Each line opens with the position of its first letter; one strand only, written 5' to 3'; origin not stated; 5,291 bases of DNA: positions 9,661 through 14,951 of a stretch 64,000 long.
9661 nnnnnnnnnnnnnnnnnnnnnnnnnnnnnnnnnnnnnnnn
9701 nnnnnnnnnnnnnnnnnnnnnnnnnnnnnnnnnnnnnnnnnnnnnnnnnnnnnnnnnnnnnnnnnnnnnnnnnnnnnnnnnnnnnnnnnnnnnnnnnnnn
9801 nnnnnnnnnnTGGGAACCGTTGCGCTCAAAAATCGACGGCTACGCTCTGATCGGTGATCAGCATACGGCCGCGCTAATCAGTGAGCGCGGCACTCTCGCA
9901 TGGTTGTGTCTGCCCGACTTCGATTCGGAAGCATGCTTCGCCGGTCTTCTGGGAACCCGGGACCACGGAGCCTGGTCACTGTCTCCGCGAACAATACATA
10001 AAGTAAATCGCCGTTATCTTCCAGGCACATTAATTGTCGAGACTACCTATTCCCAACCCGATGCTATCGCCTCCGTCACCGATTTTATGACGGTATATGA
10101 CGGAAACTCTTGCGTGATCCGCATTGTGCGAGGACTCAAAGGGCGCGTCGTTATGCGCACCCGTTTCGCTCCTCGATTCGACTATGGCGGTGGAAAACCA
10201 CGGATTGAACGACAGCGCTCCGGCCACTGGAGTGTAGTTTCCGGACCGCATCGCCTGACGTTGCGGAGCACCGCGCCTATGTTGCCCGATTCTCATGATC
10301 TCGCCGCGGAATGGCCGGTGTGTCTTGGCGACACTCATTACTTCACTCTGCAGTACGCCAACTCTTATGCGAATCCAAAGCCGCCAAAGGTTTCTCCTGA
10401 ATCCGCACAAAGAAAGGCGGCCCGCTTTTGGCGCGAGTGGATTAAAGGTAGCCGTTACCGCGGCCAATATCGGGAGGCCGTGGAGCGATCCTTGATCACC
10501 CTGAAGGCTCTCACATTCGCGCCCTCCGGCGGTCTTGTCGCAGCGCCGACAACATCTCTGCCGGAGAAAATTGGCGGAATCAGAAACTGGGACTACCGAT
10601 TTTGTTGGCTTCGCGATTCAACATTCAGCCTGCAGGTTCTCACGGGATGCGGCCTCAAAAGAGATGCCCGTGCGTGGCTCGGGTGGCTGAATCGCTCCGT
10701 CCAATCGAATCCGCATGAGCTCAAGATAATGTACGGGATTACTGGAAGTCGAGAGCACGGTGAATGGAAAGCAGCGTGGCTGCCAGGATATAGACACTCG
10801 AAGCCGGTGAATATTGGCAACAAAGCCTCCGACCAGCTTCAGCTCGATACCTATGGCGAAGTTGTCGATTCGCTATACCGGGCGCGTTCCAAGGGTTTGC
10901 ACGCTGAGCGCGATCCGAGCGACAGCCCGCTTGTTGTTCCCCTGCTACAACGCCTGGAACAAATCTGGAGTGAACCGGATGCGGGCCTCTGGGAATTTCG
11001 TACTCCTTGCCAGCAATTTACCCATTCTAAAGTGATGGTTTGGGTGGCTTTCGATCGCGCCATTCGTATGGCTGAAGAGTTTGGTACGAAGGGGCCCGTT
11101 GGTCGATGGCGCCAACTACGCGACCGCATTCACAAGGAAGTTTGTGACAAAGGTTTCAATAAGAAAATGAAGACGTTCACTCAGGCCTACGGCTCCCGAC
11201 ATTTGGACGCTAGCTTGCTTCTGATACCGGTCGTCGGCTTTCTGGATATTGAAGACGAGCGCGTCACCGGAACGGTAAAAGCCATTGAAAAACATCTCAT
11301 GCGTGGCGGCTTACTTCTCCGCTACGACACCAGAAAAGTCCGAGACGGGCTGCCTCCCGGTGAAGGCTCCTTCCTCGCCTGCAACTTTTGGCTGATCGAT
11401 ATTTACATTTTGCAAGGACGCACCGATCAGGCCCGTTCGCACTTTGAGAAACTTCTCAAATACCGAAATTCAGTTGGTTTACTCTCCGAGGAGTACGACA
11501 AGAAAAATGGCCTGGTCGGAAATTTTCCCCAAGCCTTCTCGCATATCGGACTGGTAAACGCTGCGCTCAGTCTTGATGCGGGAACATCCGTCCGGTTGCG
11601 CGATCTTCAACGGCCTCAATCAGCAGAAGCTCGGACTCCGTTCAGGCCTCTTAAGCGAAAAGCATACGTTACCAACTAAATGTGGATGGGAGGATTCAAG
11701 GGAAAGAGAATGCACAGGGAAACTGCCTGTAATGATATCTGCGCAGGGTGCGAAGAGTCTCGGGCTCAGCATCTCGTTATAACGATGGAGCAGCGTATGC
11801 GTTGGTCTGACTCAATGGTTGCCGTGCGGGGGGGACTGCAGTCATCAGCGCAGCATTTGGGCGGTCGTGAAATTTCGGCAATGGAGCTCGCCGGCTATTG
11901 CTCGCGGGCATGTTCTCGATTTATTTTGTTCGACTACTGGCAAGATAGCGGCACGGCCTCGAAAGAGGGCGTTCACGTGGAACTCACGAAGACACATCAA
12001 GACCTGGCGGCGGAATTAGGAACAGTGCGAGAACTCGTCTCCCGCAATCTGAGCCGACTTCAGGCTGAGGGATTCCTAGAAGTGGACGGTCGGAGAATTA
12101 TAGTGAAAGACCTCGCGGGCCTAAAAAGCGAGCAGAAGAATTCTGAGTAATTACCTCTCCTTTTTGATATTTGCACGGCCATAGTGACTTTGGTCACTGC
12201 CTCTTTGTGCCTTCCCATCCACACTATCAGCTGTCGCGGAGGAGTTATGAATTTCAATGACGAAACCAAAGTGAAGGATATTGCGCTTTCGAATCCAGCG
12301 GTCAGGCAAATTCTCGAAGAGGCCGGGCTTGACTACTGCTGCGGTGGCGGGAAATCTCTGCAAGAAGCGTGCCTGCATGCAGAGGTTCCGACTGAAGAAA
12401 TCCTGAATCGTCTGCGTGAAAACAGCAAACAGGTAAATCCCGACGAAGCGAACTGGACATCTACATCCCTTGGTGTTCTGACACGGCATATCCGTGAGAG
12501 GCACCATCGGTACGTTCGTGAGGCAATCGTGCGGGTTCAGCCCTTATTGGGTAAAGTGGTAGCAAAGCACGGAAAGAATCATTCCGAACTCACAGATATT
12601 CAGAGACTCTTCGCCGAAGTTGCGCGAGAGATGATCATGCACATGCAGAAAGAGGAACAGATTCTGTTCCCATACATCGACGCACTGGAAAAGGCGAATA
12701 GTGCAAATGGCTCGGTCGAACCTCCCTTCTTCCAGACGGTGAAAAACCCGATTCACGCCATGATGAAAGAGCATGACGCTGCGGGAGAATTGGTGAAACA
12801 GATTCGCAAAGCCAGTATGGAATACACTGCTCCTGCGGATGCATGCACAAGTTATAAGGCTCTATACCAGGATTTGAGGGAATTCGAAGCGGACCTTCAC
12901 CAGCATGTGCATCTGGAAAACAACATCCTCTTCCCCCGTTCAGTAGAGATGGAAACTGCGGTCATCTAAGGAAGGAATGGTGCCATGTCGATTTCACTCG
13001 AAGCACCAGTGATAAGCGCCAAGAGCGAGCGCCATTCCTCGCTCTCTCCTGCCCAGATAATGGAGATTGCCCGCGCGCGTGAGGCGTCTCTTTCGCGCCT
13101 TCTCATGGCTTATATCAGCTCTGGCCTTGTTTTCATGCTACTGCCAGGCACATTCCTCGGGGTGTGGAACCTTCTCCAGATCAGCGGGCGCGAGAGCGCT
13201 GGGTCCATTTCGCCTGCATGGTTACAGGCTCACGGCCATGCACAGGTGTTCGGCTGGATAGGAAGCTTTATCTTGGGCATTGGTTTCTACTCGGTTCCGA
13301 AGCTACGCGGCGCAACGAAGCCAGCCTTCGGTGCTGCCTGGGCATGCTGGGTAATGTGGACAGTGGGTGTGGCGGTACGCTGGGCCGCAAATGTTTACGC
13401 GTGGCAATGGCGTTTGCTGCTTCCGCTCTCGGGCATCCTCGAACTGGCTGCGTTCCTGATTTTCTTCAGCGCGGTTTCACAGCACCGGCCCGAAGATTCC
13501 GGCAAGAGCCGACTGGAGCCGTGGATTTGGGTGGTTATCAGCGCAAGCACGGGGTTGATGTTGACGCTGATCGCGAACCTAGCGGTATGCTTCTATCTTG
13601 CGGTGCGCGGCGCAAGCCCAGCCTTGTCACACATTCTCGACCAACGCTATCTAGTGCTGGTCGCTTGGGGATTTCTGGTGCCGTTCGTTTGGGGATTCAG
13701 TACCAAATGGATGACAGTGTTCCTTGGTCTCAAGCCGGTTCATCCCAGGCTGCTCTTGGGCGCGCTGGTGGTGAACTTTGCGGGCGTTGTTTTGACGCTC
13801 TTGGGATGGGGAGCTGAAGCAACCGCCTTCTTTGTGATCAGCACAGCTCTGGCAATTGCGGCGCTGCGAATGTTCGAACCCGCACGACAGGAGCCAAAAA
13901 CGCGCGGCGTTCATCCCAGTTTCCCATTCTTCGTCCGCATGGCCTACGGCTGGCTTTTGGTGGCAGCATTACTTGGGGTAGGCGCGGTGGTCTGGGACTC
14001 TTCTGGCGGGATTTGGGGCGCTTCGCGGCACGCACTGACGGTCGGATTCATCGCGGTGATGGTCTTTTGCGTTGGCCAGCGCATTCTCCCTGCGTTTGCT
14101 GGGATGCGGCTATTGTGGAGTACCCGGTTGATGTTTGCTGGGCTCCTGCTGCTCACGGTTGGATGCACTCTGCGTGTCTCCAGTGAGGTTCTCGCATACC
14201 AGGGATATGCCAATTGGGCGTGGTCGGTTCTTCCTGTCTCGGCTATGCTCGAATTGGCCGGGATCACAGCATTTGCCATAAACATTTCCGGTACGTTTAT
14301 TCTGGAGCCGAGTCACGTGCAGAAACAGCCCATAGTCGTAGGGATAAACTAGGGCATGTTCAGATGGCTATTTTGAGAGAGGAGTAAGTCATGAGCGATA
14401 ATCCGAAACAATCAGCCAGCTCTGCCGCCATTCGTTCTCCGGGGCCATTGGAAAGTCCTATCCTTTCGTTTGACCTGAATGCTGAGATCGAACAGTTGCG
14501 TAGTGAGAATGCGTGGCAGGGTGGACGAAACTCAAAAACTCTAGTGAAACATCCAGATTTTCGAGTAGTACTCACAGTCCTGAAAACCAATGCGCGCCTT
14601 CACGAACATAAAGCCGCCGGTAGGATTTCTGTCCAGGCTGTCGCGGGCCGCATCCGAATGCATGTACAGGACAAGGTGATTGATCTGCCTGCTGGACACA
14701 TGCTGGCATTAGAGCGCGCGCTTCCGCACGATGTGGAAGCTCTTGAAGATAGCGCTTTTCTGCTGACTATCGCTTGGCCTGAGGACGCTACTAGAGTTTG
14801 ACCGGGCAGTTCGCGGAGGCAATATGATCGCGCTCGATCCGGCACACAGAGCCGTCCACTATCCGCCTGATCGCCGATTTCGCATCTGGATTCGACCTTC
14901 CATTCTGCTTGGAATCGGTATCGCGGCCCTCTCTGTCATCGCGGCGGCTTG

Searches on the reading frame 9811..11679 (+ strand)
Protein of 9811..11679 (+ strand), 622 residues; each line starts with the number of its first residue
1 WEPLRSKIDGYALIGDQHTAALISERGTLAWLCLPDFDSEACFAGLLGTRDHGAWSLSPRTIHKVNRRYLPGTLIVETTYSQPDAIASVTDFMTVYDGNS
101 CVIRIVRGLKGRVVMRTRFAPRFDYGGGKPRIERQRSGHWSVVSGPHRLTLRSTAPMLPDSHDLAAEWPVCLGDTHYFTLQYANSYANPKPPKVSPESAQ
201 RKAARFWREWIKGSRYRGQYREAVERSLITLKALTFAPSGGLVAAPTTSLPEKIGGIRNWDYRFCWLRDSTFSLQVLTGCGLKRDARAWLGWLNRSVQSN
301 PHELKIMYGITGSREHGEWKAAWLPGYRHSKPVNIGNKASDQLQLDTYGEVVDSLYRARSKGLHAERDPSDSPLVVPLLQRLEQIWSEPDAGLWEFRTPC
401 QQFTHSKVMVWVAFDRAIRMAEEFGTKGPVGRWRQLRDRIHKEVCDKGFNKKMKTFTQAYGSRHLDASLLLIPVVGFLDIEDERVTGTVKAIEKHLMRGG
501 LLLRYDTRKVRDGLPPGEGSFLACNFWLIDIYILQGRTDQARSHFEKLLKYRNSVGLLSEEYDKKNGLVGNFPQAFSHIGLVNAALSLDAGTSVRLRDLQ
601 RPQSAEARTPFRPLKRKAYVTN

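Call 59: search_protein_families(library=pfam, proteins=[window:9811-11679:+], max_evalue=0.0001)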
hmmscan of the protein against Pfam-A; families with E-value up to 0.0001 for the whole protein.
window:9811-11679:+ (622 aa): 2 families
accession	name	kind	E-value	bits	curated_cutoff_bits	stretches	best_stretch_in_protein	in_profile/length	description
PF00723.27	Glyco_hydro_15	-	1.4e-82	278.3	22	1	219-585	2-426/427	Glycosyl hydrolases family 15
PF19291.4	TREH_N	-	6.2e-22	78.3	23.1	1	7-152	14-154/211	Trehalase-like, N-terminal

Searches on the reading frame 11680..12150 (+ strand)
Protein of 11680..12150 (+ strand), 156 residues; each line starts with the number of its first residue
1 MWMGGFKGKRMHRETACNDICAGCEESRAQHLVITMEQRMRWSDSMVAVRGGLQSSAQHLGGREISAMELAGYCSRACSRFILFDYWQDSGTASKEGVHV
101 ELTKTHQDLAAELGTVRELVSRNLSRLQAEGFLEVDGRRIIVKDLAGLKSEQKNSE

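Call 59: search_protein_families(library=pfam, proteins=[window:11680-12150:+], max_evalue=0.0001)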
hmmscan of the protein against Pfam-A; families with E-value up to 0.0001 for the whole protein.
window:11680-12150:+ (156 aa): 2 families
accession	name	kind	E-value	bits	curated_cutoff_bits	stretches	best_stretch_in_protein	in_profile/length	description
PF13545.12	HTH_Crp_2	-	2.3e-14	53.5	27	1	95-149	14-68/70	Crp-like helix-turn-helix domain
PF00325.26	Crp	-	2.2e-05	24.5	21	1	105-132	4-31/32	Bacterial regulatory proteins, crp family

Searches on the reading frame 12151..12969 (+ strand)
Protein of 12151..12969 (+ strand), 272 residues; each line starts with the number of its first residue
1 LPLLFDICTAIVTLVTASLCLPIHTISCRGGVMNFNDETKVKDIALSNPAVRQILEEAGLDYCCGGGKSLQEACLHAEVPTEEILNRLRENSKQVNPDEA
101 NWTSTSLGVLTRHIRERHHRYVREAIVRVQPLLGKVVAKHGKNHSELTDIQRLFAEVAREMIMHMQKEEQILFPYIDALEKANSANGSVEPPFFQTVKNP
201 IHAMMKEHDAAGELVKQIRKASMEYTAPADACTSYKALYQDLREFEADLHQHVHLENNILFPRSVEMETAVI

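Call 59: search_protein_families(library=pfam, proteins=[window:12151-12969:+], max_evalue=0.0001)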
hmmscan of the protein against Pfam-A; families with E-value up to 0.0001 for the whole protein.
window:12151-12969:+ (272 aa): 2 families
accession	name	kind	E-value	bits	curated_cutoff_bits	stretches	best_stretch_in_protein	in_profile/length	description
PF01814.28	Hemerythrin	-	3.1e-18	66.9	25.3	1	116-263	7-126/127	Hemerythrin HHE cation binding domain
PF04405.19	ScdA_N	-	5.9e-14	51.9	32.5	1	38-90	2-54/56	Domain of Unknown function (DUF542)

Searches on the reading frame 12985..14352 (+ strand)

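Call 11: search_protein_families(library=pfam, proteins=[window:12985-14352:+], max_evalue=0.01)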
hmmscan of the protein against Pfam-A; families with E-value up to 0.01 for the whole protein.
window:12985-14352:+ (455 aa): 2 families
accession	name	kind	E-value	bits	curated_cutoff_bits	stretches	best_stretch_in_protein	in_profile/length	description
PF00115.25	COX1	-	3.3e-06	26.7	34.8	1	40-205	3-184/436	Cytochrome C and Quinol oxidase polypeptide I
PF05940.17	NnrS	-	4.3e-06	26.8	28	1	57-433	21-362/371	NnrS protein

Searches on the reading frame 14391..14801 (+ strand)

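Call 11: search_protein_families(library=pfam, proteins=[window:14391-14801:+], max_evalue=0.01)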
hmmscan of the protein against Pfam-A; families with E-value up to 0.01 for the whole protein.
window:14391-14801:+ (136 aa): 1 family
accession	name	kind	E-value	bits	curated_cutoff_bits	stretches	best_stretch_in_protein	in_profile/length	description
PF07883.17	Cupin_2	-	0.0093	16.1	27.2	0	79-123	20-64/70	Cupin domain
